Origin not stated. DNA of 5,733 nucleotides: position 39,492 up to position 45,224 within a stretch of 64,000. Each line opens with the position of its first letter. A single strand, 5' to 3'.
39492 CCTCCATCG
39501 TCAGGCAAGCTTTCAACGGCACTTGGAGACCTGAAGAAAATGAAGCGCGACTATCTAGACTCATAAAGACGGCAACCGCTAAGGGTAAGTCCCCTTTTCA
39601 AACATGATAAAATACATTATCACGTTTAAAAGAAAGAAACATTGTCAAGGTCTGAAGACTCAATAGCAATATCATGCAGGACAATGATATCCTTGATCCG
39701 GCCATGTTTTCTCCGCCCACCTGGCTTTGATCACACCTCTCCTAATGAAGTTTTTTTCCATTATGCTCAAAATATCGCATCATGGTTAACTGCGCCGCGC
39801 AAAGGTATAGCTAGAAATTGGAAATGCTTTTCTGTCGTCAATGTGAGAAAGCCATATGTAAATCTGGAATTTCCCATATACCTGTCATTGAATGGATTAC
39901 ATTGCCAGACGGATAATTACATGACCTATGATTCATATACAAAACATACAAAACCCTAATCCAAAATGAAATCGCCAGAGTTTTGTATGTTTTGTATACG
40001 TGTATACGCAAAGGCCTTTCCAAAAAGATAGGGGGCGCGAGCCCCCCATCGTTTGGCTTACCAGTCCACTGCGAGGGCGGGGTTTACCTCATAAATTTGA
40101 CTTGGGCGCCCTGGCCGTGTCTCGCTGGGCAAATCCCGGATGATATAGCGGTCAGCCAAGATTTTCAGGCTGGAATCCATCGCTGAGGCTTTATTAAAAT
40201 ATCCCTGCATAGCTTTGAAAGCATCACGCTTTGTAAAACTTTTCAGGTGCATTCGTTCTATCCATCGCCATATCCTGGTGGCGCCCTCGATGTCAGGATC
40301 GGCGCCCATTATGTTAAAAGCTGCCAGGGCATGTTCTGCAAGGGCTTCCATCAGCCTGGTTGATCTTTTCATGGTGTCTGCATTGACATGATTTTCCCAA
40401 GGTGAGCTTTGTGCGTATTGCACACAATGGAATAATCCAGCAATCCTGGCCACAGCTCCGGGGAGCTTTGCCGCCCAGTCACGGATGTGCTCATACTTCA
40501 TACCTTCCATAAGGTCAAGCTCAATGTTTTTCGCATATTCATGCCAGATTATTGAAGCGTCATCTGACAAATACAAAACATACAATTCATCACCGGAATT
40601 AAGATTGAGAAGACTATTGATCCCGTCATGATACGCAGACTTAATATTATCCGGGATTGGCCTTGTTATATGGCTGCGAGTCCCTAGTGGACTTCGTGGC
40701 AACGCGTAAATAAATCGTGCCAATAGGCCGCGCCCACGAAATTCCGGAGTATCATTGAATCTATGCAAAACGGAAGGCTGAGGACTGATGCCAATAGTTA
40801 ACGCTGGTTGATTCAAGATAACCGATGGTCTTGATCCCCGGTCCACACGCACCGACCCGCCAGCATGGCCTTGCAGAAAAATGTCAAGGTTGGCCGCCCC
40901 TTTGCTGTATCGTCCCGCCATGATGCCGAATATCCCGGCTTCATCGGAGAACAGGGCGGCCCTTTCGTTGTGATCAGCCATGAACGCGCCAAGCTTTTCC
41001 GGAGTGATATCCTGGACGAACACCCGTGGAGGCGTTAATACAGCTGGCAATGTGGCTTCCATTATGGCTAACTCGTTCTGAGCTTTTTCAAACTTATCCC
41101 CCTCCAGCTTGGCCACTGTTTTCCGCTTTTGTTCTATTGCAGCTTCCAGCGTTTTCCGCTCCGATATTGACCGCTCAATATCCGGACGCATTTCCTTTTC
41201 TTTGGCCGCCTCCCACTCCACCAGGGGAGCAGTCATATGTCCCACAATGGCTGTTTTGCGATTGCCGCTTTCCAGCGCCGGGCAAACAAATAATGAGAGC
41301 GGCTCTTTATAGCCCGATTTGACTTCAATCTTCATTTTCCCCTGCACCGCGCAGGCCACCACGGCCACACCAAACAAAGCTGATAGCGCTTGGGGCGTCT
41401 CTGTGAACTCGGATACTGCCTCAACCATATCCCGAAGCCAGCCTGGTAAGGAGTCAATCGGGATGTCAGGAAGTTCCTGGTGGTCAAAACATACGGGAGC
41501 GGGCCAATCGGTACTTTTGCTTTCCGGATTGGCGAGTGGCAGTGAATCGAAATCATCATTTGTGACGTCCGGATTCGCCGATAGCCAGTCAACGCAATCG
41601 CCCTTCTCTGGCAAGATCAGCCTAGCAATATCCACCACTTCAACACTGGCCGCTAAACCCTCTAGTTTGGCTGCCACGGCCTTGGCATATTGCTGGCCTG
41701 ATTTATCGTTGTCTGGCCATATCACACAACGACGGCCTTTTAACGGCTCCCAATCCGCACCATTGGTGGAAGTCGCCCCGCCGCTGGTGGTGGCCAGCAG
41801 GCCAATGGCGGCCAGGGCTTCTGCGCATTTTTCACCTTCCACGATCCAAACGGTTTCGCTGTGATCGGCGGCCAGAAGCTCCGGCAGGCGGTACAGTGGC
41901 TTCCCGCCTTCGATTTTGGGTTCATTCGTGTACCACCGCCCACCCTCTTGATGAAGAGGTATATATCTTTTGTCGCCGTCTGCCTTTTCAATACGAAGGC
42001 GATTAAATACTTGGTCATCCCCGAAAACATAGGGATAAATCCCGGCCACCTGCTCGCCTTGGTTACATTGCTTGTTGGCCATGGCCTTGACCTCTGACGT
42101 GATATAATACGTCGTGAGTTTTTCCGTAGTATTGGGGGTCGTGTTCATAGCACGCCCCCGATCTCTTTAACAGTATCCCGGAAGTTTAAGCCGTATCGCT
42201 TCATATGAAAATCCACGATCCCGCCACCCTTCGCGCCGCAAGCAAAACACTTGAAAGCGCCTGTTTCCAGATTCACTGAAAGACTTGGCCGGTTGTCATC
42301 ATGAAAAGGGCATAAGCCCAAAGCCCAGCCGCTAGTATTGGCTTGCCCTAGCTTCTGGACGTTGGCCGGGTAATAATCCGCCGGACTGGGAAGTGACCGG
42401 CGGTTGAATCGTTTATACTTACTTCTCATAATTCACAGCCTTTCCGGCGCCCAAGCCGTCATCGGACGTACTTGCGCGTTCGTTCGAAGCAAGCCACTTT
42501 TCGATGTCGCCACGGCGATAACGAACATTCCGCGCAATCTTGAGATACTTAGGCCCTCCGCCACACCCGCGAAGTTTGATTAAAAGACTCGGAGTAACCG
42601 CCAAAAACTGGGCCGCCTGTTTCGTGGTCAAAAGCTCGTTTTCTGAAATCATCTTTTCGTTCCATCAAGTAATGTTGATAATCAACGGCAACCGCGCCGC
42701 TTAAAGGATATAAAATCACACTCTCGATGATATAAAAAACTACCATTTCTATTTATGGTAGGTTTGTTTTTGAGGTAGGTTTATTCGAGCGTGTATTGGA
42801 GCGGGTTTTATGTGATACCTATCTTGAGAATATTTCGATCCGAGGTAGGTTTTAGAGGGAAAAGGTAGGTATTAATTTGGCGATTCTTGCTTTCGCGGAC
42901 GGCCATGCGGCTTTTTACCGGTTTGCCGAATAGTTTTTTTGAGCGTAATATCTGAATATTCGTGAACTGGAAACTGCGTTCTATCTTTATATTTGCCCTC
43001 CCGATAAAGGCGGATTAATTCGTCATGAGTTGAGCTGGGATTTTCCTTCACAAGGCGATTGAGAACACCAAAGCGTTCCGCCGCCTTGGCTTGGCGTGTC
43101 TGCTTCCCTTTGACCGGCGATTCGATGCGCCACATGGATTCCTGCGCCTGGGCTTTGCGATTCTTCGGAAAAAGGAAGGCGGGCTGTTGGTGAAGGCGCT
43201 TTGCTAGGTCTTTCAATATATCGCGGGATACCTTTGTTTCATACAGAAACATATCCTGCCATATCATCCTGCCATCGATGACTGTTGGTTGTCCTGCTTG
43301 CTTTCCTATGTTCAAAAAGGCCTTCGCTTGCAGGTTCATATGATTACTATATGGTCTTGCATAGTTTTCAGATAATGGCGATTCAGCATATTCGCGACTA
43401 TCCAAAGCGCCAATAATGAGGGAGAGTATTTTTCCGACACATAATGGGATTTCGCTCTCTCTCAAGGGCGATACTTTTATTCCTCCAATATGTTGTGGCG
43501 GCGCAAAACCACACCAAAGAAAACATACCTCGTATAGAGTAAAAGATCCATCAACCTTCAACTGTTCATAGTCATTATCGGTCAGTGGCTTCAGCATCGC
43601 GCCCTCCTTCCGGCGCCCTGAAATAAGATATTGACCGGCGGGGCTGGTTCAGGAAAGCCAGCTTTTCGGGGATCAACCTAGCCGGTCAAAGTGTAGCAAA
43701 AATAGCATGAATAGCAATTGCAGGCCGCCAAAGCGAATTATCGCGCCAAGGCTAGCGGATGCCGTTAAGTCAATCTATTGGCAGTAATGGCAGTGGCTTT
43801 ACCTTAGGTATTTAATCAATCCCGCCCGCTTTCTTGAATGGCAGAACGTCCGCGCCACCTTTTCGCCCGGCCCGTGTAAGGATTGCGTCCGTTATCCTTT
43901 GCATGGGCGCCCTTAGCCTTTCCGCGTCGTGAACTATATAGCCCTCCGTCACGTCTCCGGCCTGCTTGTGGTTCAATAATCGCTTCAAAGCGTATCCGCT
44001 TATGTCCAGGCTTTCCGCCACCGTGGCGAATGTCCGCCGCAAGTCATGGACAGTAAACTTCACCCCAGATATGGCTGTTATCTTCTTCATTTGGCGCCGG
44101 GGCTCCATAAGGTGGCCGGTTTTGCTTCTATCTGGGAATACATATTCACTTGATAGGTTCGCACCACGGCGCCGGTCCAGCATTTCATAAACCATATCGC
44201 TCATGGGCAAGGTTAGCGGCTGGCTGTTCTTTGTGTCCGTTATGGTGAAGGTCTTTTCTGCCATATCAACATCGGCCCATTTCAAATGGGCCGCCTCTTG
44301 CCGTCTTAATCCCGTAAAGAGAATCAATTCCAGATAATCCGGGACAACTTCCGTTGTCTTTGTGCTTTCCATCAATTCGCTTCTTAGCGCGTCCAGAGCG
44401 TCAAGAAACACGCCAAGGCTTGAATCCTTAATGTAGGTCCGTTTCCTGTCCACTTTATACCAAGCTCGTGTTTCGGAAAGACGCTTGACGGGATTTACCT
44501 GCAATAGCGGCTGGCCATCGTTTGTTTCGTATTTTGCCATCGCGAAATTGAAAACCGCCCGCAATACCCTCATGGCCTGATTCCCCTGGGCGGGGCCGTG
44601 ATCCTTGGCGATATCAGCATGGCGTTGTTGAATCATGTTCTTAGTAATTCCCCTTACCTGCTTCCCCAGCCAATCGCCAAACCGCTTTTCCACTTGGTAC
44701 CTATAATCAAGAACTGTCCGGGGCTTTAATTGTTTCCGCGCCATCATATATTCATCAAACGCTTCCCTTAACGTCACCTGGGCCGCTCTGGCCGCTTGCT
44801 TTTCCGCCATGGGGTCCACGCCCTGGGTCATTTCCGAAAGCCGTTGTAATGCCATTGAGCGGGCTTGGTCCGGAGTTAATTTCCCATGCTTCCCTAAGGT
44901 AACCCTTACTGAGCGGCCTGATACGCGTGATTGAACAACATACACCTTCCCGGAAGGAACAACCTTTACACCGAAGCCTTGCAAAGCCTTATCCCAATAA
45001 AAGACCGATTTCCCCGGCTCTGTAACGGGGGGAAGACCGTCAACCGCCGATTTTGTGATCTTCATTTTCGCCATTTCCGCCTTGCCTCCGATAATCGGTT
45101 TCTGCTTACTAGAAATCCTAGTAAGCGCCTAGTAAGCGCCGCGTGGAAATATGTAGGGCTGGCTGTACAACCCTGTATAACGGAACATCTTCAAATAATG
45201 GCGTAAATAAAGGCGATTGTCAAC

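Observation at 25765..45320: A 19.5-kb P4-like integrative island sits in tRNA-Arg(CCT) with exact 44-bp attL/attR and a dense defence cargo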

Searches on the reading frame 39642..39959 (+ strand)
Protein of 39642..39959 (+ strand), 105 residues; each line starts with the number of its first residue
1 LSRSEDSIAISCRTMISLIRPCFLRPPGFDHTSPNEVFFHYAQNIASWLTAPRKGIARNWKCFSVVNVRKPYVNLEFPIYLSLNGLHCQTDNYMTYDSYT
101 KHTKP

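Call 9: search_protein_families(library=pfam, proteins=[window:39642-39959:+], max_evalue=0.01)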
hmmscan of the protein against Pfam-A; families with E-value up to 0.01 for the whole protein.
window:39642-39959:+ (105 aa): 0 families

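Call 11: search_protein_families(library=padloc, proteins=[window:39642-39959:+], max_evalue=0.001)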
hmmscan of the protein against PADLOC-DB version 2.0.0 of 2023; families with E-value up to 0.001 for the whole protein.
window:39642-39959:+ (105 aa): 0 families

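Call 12: search_protein_families(library=ncbifam, proteins=[window:39642-39959:+], max_evalue=0.001)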
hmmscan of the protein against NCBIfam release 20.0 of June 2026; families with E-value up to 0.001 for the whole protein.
window:39642-39959:+ (105 aa): 0 families

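Call 33: search_protein_families(library=phrogs, proteins=[window:39642-39959:+], max_evalue=0.001)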
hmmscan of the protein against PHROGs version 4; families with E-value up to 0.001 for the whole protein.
window:39642-39959:+ (105 aa): 0 families

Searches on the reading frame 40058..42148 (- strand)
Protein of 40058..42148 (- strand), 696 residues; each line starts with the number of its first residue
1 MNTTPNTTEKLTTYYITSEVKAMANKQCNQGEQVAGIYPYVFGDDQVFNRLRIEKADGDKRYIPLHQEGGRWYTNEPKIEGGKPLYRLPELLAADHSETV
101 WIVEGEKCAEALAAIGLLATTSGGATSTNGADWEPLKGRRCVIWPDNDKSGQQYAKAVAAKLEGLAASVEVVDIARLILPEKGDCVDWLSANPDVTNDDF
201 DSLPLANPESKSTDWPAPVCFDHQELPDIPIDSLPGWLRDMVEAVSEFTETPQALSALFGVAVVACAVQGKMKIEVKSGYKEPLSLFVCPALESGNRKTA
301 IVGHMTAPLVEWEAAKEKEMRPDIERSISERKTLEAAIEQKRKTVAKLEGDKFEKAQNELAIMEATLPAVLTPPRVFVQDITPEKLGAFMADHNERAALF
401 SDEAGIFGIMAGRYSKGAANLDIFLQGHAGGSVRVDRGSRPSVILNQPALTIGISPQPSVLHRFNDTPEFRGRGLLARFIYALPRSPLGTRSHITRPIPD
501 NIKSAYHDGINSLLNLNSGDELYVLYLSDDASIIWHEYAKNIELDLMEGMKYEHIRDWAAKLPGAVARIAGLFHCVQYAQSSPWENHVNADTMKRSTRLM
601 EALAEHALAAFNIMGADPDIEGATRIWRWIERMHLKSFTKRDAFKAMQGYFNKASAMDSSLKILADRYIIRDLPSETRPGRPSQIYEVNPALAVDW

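Call 10: search_protein_families(library=pfam, proteins=[window:40058-42148:-], max_evalue=0.01)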
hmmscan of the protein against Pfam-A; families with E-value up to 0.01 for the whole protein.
window:40058-42148:- (696 aa): 4 families
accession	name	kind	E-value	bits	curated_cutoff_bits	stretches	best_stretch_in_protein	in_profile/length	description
PF13148.11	DUF3987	-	1.5e-95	320.9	27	1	251-612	2-363/364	Protein of unknown function (DUF3987)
PF01751.28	Toprim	-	0.00025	21.6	23.1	1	99-171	1-90/96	Toprim domain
PF19898.4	DUF6371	-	0.0023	18.2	27.7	0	91-146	92-149/150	Domain of unknown function (DUF6371)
PF13155.12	Toprim_2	-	0.0091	16.8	22.1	0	111-172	11-76/88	Toprim-like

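Call 12: search_protein_families(library=ncbifam, proteins=[window:40058-42148:-], max_evalue=0.001)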
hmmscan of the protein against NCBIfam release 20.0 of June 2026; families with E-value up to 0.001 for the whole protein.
window:40058-42148:- (696 aa): 1 family
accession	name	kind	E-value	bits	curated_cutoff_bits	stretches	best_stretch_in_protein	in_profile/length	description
NF005477.0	PRK07078.1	subfamily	3.1e-24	85.1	1014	1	72-195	166-290/759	hypothetical protein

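Call 33: search_protein_families(library=phrogs, proteins=[window:40058-42148:-], max_evalue=0.001)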
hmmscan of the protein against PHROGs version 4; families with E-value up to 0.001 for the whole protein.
window:40058-42148:- (696 aa): 6 families
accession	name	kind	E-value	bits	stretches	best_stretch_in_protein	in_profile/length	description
phrog_2373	-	DNA, RNA and nucleotide metabolism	2e-63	215.8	1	210-637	36-458/515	DNA helicase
phrog_6088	-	DNA, RNA and nucleotide metabolism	2.9e-20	73.3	1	81-202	170-293/772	DNA primase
phrog_239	-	DNA, RNA and nucleotide metabolism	5.9e-17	62.9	1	79-192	177-299/801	DNA primase/helicase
phrog_4762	-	unknown function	4.1e-07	29.4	1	77-156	76-157/822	-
phrog_849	-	DNA, RNA and nucleotide metabolism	5.5e-05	23.3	1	95-174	236-324/435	DNA primase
phrog_47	-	DNA, RNA and nucleotide metabolism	7.6e-05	22.4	1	91-168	225-304/947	DNA primase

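Call 106: find_related_loci(query=window:40058-42148:-, collection=viral_contigs, flank=10000)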
Query window:40058-42148:- (696 aa) in viral_contigs; peptide patterns used: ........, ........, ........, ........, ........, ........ (x = any residue, [..] = any of these).
5 stretches matched a pattern, but none encodes a relative of the query by tblastn (E <= 1e-3).

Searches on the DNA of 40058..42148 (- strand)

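Call 104: search_dna_similar(query=window:40058-42148:-, collection=ecoli_genomes, mode=distant, max_rows=5)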
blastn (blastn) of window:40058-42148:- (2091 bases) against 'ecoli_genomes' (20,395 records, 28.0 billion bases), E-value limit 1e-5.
No match.

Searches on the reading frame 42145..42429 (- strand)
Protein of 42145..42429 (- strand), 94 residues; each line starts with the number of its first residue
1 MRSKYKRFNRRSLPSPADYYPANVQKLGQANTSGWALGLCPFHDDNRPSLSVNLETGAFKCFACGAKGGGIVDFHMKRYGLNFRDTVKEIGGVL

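Call 10: search_protein_families(library=pfam, proteins=[window:42145-42429:-], max_evalue=0.01)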
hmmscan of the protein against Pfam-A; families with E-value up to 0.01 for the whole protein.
window:42145-42429:- (94 aa): 1 family
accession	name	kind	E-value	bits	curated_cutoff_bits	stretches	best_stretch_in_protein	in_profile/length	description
PF01807.25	Zn_ribbon_DnaG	-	1.2e-14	54.3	24.9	1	37-90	33-85/98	CHC2 zinc finger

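Call 33: search_protein_families(library=phrogs, proteins=[window:42145-42429:-], max_evalue=0.001)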
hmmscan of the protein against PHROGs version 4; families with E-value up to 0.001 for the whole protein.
window:42145-42429:- (94 aa): 9 families
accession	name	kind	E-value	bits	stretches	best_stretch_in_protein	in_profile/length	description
phrog_360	-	DNA, RNA and nucleotide metabolism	9.6e-15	55.9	1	30-82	24-75/133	DNA primase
phrog_6444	-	DNA, RNA and nucleotide metabolism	1e-13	52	1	37-90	37-89/577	DNA primase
phrog_11992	-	unknown function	9.3e-13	49.8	1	39-92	31-81/177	-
phrog_47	-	DNA, RNA and nucleotide metabolism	9.2e-12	45.3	1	27-88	38-102/947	DNA primase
phrog_18097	-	DNA, RNA and nucleotide metabolism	2.2e-10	41.5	1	37-90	34-86/199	DNA primase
phrog_2304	-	DNA, RNA and nucleotide metabolism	3.2e-09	38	1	39-74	36-70/133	DNA primase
phrog_510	-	DNA, RNA and nucleotide metabolism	1.6e-07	31.4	1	38-93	46-100/667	DNA primase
phrog_26824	-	unknown function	6.6e-06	25.5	1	40-85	30-78/868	-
phrog_5311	-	DNA, RNA and nucleotide metabolism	7.5e-06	25.4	1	43-89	108-154/692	helicase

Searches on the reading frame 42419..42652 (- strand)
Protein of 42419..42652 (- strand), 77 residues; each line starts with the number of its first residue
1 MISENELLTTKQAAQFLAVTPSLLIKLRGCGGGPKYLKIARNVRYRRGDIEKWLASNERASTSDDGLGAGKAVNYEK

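Call 10: search_protein_families(library=pfam, proteins=[window:42419-42652:-], max_evalue=0.01)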
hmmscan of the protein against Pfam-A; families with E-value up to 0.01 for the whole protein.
window:42419-42652:- (77 aa): 1 family
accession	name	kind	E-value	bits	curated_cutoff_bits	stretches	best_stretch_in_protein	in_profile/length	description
PF12728.13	HTH_17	-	1.6e-07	31.9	27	1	7-57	1-50/51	Helix-turn-helix domain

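Call 33: search_protein_families(library=phrogs, proteins=[window:42419-42652:-], max_evalue=0.001)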
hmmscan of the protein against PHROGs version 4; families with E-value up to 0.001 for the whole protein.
window:42419-42652:- (77 aa): 3 families
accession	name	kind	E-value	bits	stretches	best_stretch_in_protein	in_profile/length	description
phrog_66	-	integration and excision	1.7e-06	29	1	2-66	88-152/412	excisionase and transcriptional regulator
phrog_2528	-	unknown function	0.0002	22.3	1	3-63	24-85/90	-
phrog_668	-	DNA, RNA and nucleotide metabolism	0.00022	22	1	4-60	60-116/181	HTH DNA binding protein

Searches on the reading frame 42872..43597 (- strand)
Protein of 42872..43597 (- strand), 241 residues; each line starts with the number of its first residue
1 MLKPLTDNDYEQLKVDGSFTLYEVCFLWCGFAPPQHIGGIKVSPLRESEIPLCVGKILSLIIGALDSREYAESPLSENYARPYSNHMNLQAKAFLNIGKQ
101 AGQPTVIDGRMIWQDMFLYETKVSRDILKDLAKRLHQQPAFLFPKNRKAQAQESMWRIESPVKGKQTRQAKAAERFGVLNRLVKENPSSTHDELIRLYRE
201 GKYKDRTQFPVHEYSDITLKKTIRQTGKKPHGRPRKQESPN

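Call 10: search_protein_families(library=pfam, proteins=[window:42872-43597:-], max_evalue=0.01)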
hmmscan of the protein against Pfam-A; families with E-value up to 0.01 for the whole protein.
window:42872-43597:- (241 aa): 0 families

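Call 11: search_protein_families(library=padloc, proteins=[window:42872-43597:-], max_evalue=0.001)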
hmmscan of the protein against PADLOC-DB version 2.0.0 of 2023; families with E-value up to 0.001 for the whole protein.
window:42872-43597:- (241 aa): 0 families

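Call 12: search_protein_families(library=ncbifam, proteins=[window:42872-43597:-], max_evalue=0.001)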
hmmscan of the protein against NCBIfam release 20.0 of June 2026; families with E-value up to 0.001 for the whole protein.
window:42872-43597:- (241 aa): 0 families

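Call 33: search_protein_families(library=phrogs, proteins=[window:42872-43597:-], max_evalue=0.001)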
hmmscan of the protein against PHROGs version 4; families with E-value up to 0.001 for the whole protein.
window:42872-43597:- (241 aa): 0 families

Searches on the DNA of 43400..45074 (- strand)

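Call 83: search_rna_families(sources=[L001, L002, L005, L003, L004], threshold=gathering)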
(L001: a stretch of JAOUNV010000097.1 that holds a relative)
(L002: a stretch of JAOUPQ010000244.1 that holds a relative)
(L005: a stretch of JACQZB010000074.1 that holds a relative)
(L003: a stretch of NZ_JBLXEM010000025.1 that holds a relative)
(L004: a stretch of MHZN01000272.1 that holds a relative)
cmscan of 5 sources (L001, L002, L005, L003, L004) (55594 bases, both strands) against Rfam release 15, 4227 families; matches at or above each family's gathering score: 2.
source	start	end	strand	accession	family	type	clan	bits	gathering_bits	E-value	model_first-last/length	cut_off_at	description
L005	1769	1839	+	RF02996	int-alpA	Gene; sRNA;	-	61.9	35.8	1.7e-10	1-71/71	no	int-alpA RNA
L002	251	318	-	RF00005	tRNA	Gene; tRNA;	CL00001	31.9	29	0.0084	1-71/71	no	tRNA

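Call 84: search_rna_families(source=window, start=43400, end=43900, threshold=evalue, max_evalue=0.01, show_alignments=1)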
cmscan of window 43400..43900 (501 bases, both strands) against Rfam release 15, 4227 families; matches with E-value up to 0.01: 1.
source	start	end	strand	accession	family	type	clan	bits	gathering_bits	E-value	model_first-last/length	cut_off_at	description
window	43616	43688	-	RF02996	int-alpA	Gene; sRNA;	-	37.7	35.8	2.8e-06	1-71/71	no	int-alpA RNA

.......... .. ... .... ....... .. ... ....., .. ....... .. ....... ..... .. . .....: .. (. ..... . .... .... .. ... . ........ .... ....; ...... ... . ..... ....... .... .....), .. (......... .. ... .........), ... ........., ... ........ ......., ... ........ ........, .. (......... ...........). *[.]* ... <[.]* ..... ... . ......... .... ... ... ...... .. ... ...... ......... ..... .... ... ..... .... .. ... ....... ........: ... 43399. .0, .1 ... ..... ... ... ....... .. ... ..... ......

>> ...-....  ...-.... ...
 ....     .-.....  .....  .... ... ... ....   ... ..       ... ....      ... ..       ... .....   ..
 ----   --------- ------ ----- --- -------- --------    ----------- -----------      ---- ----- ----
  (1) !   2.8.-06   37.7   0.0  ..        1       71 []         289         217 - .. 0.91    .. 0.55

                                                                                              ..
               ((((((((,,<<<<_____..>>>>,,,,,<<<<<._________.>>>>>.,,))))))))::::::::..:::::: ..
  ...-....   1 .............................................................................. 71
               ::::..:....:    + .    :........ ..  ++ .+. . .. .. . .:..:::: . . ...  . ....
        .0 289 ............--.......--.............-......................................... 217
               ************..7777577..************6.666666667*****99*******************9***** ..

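Call 128: search_rna_families(sources=[L001, L002], threshold=evalue, max_evalue=0.05)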
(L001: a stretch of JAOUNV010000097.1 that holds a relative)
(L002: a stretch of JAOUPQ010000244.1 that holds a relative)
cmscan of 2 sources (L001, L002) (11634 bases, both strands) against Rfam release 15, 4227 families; matches with E-value up to 0.05: 1.
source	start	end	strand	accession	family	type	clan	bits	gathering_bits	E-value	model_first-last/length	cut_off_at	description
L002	251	318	-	RF00005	tRNA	Gene; tRNA;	CL00001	31.9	29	0.0018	1-71/71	no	tRNA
